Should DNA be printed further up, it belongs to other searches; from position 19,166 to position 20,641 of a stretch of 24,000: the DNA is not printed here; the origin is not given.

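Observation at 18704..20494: Methyltransferase / unknown domain / HNH nuclease fusion next to Hachiman: candidate undescribed single-gene defence or modification system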

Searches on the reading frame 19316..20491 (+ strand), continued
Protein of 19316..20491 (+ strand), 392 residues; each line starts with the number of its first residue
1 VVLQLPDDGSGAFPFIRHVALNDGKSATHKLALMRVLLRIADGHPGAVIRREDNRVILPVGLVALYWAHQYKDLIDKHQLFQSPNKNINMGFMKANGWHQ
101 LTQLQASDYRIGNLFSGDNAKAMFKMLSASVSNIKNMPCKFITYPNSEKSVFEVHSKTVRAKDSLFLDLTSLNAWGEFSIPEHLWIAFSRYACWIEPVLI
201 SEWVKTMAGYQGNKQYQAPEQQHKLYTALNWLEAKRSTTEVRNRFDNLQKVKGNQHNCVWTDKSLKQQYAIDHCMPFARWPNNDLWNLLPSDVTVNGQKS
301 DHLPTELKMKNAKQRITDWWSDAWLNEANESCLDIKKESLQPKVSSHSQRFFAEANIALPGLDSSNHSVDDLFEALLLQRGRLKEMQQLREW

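Call 61: get_annotated_region(hit=H8, flank=7000)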
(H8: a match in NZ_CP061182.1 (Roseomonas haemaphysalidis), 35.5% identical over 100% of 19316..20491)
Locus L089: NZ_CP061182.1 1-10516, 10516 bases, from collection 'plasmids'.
description: Roseomonas haemaphysalidis strain 546 plasmid p546-5
organism: Roseomonas haemaphysalidis (NCBI taxid 2768162)
taxonomy: Bacteria; Pseudomonadota; Alphaproteobacteria; Rhodospirillales; Acetobacteraceae; Roseomonas; Roseomonas haemaphysalidis
host: -; source: tick,pure culture; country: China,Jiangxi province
typing (MOB-suite, as given by PLSDB): non-mobilizable
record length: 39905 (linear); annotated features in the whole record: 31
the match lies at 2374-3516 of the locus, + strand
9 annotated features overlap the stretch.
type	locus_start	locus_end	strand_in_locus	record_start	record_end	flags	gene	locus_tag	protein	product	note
CDS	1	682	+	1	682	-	istB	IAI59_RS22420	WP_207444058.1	IS21-like element helper ATPase IstB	-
CDS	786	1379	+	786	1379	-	-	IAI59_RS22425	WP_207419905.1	VapE domain-containing protein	-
CDS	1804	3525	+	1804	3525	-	-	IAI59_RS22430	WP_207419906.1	class I SAM-dependent methyltransferase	-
CDS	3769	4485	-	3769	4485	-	-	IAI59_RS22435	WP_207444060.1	hypothetical protein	-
CDS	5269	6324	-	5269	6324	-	mcrC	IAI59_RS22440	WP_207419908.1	5-methylcytosine-specific restriction endonuclease system specificity protein McrC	GO:0009307 - DNA restriction-modification system [Evidence IEA]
CDS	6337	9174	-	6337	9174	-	-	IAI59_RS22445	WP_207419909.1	DUF3578 domain-containing protein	-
CDS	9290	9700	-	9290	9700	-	-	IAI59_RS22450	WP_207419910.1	type II toxin-antitoxin system VapC family toxin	-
CDS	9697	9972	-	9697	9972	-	-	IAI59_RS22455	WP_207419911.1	type II toxin-antitoxin system prevent-host-death family antitoxin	GO:0008219 - cell death [Evidence IEA]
CDS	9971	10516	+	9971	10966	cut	-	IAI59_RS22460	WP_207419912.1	DUF429 domain-containing protein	-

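Call 62: get_annotated_region(hit=H1, flank=9000)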
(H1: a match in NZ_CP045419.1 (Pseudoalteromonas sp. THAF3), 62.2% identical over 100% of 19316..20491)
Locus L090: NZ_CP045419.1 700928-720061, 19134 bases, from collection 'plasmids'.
description: Pseudoalteromonas sp. THAF3 plasmid pTHAF3_a, complete sequence
organism: Pseudoalteromonas sp. THAF3 (NCBI taxid 2587843)
taxonomy: Bacteria; Pseudomonadota; Gammaproteobacteria; Alteromonadales; Pseudoalteromonadaceae; Pseudoalteromonas; Pseudoalteromonas sp. THAF3
host: -; source: pure culture,Surface of a polyethylene microplastic particle present in tank 6 of a marine aquarium ...; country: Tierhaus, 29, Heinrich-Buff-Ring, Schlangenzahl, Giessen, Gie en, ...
typing (MOB-suite, as given by PLSDB): non-mobilizable
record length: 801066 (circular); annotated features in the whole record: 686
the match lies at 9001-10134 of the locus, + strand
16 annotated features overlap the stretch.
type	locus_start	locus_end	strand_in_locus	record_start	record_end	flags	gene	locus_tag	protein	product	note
CDS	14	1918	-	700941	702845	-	-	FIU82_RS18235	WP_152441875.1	hypothetical protein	-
CDS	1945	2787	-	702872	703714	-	-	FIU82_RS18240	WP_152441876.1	hypothetical protein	-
CDS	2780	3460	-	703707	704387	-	-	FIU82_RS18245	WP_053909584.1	iron-containing redox enzyme family protein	-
CDS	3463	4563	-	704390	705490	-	-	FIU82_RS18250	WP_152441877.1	beta-ketoacyl-ACP synthase III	-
CDS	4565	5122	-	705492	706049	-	-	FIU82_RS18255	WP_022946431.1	hypothetical protein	-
CDS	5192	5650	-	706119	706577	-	nudB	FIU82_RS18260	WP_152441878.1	dihydroneopterin triphosphate diphosphatase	GO:0046656 - folic acid biosynthetic process [Evidence IEA]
CDS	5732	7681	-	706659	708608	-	-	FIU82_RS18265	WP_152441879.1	sensor domain-containing diguanylate cyclase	GO:0009966 - regulation of signal transduction [Evidence IEA]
CDS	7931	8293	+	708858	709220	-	-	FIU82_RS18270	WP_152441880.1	hypothetical protein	-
CDS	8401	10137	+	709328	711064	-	-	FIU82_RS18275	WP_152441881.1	methyltransferase domain-containing protein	-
CDS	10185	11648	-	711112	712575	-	dgt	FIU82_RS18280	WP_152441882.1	dGTPase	GO:0006203 - dGTP catabolic process [Evidence IEA]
CDS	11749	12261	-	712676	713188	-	-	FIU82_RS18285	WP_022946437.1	GAF domain-containing protein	-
CDS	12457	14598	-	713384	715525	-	-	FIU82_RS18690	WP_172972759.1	nuclease-related domain-containing protein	-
CDS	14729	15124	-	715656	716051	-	-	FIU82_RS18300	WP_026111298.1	hypothetical protein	-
CDS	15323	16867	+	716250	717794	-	-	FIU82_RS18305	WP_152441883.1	sensor domain-containing diguanylate cyclase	-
CDS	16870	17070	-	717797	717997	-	-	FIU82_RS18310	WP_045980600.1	hypothetical protein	-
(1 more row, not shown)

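Call 73: get_annotated_region(hit=H14, flank=5000)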
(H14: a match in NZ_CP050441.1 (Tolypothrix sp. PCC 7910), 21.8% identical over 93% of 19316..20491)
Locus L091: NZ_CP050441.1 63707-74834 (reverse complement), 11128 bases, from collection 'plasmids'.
description: Tolypothrix sp. PCC 7910 plasmid unnamed1, complete sequence
organism: Tolypothrix sp. PCC 7910 (NCBI taxid 2099387)
taxonomy: Bacteria; Cyanobacteriota; Cyanophyceae; Nostocales; Tolypothrichaceae; Tolypothrix; Tolypothrix sp. PCC 7910
host: -; source: cell culture; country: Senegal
typing (MOB-suite, as given by PLSDB): non-mobilizable; replicon rep_cluster_1678
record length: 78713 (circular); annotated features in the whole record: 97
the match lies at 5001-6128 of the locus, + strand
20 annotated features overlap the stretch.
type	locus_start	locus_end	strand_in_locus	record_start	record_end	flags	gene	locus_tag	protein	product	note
CDS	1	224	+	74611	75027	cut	-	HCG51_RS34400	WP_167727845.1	Hsp20/alpha crystallin family protein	-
CDS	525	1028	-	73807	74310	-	-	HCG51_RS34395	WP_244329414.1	hypothetical protein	-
CDS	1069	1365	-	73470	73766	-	-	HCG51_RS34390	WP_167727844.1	molybdenum cofactor biosynthesis protein MoaE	-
CDS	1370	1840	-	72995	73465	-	-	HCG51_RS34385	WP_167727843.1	hypothetical protein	-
CDS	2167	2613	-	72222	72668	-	-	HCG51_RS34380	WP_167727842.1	hypothetical protein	-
CDS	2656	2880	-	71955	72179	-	-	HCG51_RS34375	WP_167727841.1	hypothetical protein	-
CDS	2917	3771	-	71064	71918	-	-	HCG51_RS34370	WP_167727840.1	hypothetical protein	-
CDS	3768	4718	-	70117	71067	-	-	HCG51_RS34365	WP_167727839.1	HNH endonuclease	-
CDS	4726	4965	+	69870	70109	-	-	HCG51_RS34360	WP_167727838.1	hypothetical protein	-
CDS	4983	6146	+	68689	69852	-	-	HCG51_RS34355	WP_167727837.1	HNH endonuclease domain-containing protein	-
CDS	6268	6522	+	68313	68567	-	-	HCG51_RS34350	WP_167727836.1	Nif11-like leader peptide family natural product precursor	-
CDS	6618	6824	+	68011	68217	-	-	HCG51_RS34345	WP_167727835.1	hypothetical protein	-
CDS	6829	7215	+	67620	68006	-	-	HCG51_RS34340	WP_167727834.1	hypothetical protein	-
CDS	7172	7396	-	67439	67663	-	-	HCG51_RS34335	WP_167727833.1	hypothetical protein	-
CDS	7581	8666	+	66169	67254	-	-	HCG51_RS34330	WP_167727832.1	DUF3696 domain-containing protein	-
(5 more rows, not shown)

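Call 74: get_annotated_region(hit=H17, flank=5000)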
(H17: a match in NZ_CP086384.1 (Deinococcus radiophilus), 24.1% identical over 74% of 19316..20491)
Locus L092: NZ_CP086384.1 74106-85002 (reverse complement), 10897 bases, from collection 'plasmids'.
description: Deinococcus radiophilus strain ATCC 27603 plasmid pRadio3, complete sequence
organism: Deinococcus radiophilus (NCBI taxid 32062)
taxonomy: Bacteria; Deinococcota; Deinococci; Deinococcales; Deinococcaceae; Deinococcus; Deinococcus radiophilus
host: -; source: Harpadon nehereus,cell culture,2 Mrad irradiated Bombay duck; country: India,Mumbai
typing (MOB-suite, as given by PLSDB): non-mobilizable
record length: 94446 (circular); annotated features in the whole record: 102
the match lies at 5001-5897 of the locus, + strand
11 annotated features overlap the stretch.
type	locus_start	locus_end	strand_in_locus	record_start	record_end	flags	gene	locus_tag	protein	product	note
CDS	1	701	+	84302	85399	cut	-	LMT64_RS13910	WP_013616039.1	ATP-binding protein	-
CDS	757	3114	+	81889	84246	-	-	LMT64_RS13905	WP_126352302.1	copper-translocating P-type ATPase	-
CDS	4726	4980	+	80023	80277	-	-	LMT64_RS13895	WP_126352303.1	hypothetical protein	-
CDS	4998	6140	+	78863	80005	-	-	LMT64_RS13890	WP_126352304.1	HNH endonuclease domain-containing protein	-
CDS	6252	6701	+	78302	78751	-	-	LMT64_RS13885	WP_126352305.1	hypothetical protein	-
CDS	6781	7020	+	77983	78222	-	-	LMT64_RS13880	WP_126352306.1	hypothetical protein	-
CDS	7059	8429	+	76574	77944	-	-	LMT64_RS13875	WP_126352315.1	DEAD/DEAH box helicase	-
CDS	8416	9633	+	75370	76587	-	-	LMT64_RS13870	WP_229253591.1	DUF790 family protein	-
CDS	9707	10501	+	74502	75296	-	-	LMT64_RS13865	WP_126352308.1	DUF6454 family protein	-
CDS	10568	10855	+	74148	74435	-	-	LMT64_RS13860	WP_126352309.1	transposase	GO:0006313 - DNA transposition [Evidence IEA]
CDS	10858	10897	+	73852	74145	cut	-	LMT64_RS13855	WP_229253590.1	hypothetical protein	-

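Call 75: get_annotated_region(hit=H16, flank=5000)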
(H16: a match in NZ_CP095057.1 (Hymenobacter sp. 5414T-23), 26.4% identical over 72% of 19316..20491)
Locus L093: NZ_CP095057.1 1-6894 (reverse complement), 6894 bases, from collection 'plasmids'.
description: Hymenobacter sp. 5414T-23 plasmid unnamed1, complete sequence
organism: Hymenobacter sp. 5414T-23 (NCBI taxid 2932252)
taxonomy: Bacteria; Bacteroidota; Cytophagia; Cytophagales; Hymenobacteraceae; Hymenobacter; Hymenobacter sp. 5414T-23
host: -; source: single cell,air; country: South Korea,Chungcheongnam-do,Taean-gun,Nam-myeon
typing (MOB-suite, as given by PLSDB): non-mobilizable
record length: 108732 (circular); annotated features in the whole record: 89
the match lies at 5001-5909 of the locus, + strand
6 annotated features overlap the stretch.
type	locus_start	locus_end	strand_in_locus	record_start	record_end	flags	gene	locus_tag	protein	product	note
CDS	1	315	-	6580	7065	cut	-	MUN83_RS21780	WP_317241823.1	ATP-binding protein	-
CDS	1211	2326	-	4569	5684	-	-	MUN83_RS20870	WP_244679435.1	replication initiation protein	GO:0006270 - DNA replication initiation [Evidence IEA]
CDS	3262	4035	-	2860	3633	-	-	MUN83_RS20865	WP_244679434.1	hypothetical protein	-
CDS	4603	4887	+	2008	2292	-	-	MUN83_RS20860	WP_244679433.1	DNA-binding protein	-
CDS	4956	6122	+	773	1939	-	-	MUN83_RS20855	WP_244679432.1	HNH endonuclease domain-containing protein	-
CDS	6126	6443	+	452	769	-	-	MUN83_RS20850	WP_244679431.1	nucleoside triphosphate pyrophosphohydrolase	-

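Call 77: search_protein_families(library=pfam, proteins=[L091:4726-4962:+, L092:4726-4977:+, L093:4603-4884:+, L088:6268-6522:+, L088:6503-6955:+, L091:4983-6143:+, L092:4998-6137:+, L093:4956-6119:+, L081:9432-9971:+, L082:9257-9973:+], max_evalue=0.05)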
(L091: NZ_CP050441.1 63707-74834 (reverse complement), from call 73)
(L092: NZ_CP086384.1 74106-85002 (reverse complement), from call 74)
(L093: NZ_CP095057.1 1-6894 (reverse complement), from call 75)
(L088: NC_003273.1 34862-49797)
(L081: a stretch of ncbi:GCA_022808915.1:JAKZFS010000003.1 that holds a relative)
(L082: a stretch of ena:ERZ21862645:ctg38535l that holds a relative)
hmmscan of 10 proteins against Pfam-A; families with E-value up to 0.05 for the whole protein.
L091:4726-4962:+ (79 aa): 0 families

L092:4726-4977:+ (84 aa): 1 family
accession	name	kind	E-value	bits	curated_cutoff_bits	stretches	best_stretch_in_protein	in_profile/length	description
PF02805.21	Ada_Zn_binding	-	0.019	15.4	23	0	49-84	25-61/65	Metal binding domain of Ada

L093:4603-4884:+ (94 aa): 2 families
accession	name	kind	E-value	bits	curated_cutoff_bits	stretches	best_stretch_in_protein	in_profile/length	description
PF12728.13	HTH_17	-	1.4e-05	25.7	27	1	42-90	2-49/51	Helix-turn-helix domain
PF13338.12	AbiEi_4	-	0.02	15.5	25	1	41-67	13-38/49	Transcriptional regulator, AbiEi antitoxin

L088:6268-6522:+ (85 aa): 0 families

L088:6503-6955:+ (151 aa): 0 families

L091:4983-6143:+ (387 aa): 1 family
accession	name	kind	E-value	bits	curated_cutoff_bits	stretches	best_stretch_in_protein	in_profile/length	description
PF13395.12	HNH_4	-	6.7e-06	26.4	22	1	267-316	1-53/54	HNH endonuclease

L092:4998-6137:+ (380 aa): 1 family
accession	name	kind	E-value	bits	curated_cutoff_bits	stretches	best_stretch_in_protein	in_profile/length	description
PF13395.12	HNH_4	-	1.3e-06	28.7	22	1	269-309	15-53/54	HNH endonuclease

L093:4956-6119:+ (388 aa): 1 family
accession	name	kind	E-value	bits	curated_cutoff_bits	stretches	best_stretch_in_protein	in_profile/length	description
PF13395.12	HNH_4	-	8.6e-06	26.1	22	1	273-318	5-53/54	HNH endonuclease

L081:9432-9971:+ (180 aa): 5 families
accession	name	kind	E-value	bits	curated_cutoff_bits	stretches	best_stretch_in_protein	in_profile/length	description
PF13091.12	PLDc_2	-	1.7e-29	102.8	27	1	47-165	1-127/132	PLD-like domain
PF07894.18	SACK1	-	1.3e-09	38.4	21.4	2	26-94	105-178/274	Scaffolding anchor of CK1 domain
PF11495.14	Regulator_TrmB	-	0.00072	19.3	22.2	1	51-174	19-133/233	Archaeal transcriptional regulator TrmB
PF00614.28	PLDc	-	0.013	15.9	21.9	1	120-140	6-26/28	Phospholipase D Active site motif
PF03193.22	RsgA_GTPase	-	0.045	14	30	0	44-98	16-70/174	RsgA GTPase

L082:9257-9973:+ (239 aa): 1 family
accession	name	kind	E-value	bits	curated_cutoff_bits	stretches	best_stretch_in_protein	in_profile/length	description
PF00565.23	SNase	-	2.1e-23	83.3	21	1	57-171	1-106/107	Staphylococcal nuclease homologue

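Call 79: find_related_loci(query=A3, collection=viral_contigs, flank=8000)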
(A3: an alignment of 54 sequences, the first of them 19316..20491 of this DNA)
Query A3 (392 aa) in viral_contigs; peptide patterns used: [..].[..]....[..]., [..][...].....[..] (x = any residue, [..] = any of these).
14 stretches matched a pattern; 1 encode a relative of the query (tblastn E <= 1e-3); 1 distinct loci.
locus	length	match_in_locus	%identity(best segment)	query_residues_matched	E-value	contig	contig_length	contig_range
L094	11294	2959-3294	39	263-392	2e-20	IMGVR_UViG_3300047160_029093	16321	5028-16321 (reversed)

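Call 95: search_protein_families(library=pfam, proteins=[P0213, P0218, P0184, P0241, P0157, P0175, P0190, P0240, P0262, P0245], max_evalue=0.001)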
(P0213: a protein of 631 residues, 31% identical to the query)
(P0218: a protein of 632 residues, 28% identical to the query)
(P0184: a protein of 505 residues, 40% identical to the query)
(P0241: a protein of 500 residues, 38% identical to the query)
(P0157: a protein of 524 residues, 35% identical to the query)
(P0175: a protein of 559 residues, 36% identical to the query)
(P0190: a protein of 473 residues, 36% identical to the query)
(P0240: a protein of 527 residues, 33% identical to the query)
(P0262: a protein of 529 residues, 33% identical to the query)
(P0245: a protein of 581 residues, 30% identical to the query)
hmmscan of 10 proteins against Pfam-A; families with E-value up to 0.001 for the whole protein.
P0213 (631 aa): 6 families
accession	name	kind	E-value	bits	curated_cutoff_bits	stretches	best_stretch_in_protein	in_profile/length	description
PF08241.18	Methyltransf_11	-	1.9e-12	48.1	21.2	1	32-130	1-95/95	Methyltransferase domain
PF13649.12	Methyltransf_25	-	2.7e-12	47.6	27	1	31-126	1-97/97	Methyltransferase domain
PF13489.12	Methyltransf_23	-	9.9e-10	38.8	27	1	26-135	21-121/164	Methyltransferase domain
PF08242.18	Methyltransf_12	-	2.7e-09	38.1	30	1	32-128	1-98/98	Methyltransferase domain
PF13847.12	Methyltransf_31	-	1.7e-06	28.2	27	1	28-150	4-127/145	Methyltransferase domain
PF03848.20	TehB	-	2.6e-06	27.4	20.4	1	30-130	33-132/193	Tellurite resistance protein TehB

P0218 (632 aa): 5 families
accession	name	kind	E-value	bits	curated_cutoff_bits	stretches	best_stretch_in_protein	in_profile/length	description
PF13489.12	Methyltransf_23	-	2.5e-13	50.5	27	1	29-167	8-123/164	Methyltransferase domain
PF13649.12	Methyltransf_25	-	8e-11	42.9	27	1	58-154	1-95/97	Methyltransferase domain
PF08241.18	Methyltransf_11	-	2.2e-09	38.3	21.2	1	59-159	1-94/95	Methyltransferase domain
PF08242.18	Methyltransf_12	-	4.6e-08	34.1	30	1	59-156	1-96/98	Methyltransferase domain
PF03848.20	TehB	-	3.1e-06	27.2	20.4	1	57-140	33-112/193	Tellurite resistance protein TehB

P0184 (505 aa): 7 families
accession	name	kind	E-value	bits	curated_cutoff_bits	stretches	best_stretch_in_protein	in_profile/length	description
PF13489.12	Methyltransf_23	-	2.7e-15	56.9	27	1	88-195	20-118/164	Methyltransferase domain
PF13649.12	Methyltransf_25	-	4.9e-15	56.4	27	1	94-189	1-97/97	Methyltransferase domain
PF08241.18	Methyltransf_11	-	9.6e-14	52.2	21.2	1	95-193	1-95/95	Methyltransferase domain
PF08242.18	Methyltransf_12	-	1.9e-11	45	30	1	95-191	1-98/98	Methyltransferase domain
PF13847.12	Methyltransf_31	-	7.2e-08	32.7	27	1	92-193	5-109/145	Methyltransferase domain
PF03848.20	TehB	-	0.00027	20.9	20.4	1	91-161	31-100/193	Tellurite resistance protein TehB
PF24675.1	NpmA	-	0.00033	20.4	60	0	81-128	14-64/214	16S rRNA (adenine(1408)-N(1))-methyltransferase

P0241 (500 aa): 5 families
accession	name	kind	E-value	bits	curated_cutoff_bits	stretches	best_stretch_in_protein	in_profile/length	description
PF08241.18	Methyltransf_11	-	1.4e-11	45.3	21.2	1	95-193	1-95/95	Methyltransferase domain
PF13649.12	Methyltransf_25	-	2e-11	44.9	27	1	95-189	2-97/97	Methyltransferase domain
PF08242.18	Methyltransf_12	-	3.7e-10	40.8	30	1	95-191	1-98/98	Methyltransferase domain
PF13489.12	Methyltransf_23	-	8.5e-10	39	27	1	89-204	21-127/164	Methyltransferase domain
PF03848.20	TehB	-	0.00012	22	20.4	1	92-191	32-130/193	Tellurite resistance protein TehB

P0157 (524 aa): 1 family
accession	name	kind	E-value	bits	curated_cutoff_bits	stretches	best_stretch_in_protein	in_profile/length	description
PF13395.12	HNH_4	-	2.1e-06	28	22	1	417-454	16-53/54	HNH endonuclease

P0175 (559 aa): 1 family
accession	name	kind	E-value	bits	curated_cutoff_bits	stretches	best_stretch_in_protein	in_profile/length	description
PF13395.12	HNH_4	-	6.9e-07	29.6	22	1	429-472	11-53/54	HNH endonuclease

P0190 (473 aa): 3 families
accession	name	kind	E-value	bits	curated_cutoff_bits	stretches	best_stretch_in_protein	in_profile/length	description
PF13395.12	HNH_4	-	5.6e-07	29.9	22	1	364-401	16-53/54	HNH endonuclease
PF08241.18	Methyltransf_11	-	0.00068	20.7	21.2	0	21-59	59-95/95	Methyltransferase domain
PF13489.12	Methyltransf_23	-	0.00088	19.5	27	0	18-62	77-119/164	Methyltransferase domain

P0240 (527 aa): 1 family
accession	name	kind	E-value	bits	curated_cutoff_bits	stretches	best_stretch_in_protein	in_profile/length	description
PF13395.12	HNH_4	-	2.7e-07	30.9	22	1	415-452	16-53/54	HNH endonuclease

P0262 (529 aa): 1 family
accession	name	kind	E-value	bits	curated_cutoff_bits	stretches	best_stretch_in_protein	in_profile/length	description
PF13395.12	HNH_4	-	2.2e-10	40.8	22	1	419-460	12-53/54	HNH endonuclease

P0245 (581 aa): 6 families
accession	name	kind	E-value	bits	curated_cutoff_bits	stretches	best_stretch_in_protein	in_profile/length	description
PF13649.12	Methyltransf_25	-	7.8e-16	59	27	1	21-118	1-97/97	Methyltransferase domain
PF08242.18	Methyltransf_12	-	7.1e-14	52.8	30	1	22-120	1-98/98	Methyltransferase domain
PF08241.18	Methyltransf_11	-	2.7e-13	50.8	21.2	1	22-121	1-94/95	Methyltransferase domain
PF13489.12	Methyltransf_23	-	7.8e-09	35.9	27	1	10-122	13-116/164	Methyltransferase domain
PF13847.12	Methyltransf_31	-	4.8e-07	30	27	1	21-124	7-111/145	Methyltransferase domain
PF03848.20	TehB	-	0.0002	21.3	20.4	1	17-119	30-129/193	Tellurite resistance protein TehB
